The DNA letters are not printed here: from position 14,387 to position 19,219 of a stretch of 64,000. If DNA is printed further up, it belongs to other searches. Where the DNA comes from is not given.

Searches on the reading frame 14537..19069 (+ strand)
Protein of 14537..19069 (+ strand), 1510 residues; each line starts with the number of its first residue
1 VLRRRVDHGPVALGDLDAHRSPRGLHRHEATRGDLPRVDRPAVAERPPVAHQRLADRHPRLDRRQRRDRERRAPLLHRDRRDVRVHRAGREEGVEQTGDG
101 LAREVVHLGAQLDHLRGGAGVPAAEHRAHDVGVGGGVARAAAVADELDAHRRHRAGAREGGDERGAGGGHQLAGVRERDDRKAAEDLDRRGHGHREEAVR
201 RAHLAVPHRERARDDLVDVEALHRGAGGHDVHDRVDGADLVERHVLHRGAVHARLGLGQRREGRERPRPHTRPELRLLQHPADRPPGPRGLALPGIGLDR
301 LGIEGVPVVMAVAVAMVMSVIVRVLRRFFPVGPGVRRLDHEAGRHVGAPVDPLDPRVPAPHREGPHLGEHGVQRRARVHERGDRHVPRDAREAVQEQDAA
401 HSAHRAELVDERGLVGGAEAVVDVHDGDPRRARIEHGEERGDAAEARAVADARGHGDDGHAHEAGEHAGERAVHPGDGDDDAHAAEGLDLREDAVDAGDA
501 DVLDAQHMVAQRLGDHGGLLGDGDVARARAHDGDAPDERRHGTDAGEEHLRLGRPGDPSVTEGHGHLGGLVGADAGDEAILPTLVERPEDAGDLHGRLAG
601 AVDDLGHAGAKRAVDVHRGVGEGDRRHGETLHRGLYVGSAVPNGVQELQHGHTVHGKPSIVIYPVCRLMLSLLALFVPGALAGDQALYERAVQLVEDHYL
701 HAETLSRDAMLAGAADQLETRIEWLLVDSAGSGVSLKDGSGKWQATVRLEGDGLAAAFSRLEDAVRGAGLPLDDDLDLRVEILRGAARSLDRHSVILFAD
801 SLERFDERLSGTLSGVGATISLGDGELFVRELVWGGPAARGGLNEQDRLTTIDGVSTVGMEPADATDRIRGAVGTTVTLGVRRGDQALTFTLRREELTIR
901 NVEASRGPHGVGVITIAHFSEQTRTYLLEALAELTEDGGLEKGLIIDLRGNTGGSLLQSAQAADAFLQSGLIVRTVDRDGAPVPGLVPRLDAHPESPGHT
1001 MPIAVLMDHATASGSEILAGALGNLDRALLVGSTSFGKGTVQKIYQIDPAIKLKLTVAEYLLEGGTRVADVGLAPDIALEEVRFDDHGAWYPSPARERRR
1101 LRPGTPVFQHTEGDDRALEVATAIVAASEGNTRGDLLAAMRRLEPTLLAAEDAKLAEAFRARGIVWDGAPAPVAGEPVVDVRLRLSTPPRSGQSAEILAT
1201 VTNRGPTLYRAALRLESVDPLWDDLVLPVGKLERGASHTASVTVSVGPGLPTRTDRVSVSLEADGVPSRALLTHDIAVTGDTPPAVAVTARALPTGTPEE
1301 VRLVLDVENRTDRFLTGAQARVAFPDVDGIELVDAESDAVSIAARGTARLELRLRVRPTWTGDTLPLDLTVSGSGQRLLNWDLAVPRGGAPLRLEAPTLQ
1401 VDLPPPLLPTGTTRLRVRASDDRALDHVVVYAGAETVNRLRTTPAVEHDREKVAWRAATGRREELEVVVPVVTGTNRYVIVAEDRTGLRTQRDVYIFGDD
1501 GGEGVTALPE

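Call 39: search_protein_families(library=pfam, proteins=[window:14537-19069:+], max_evalue=0.001)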
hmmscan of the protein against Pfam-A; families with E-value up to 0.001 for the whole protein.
window:14537-19069:+ (1510 aa): 4 families
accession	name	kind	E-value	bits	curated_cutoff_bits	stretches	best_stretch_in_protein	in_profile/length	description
PF03572.23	Peptidase_S41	-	1.7e-36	125.8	24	1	911-1078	2-164/165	Peptidase family S41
PF00595.29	PDZ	-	9.8e-10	39.1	23.2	1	812-881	8-80/81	PDZ domain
PF17820.7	PDZ_6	-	4e-08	33.3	27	1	833-883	6-54/54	PDZ domain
PF13180.12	PDZ_2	-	0.00028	21.5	27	1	817-892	4-78/80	PDZ domain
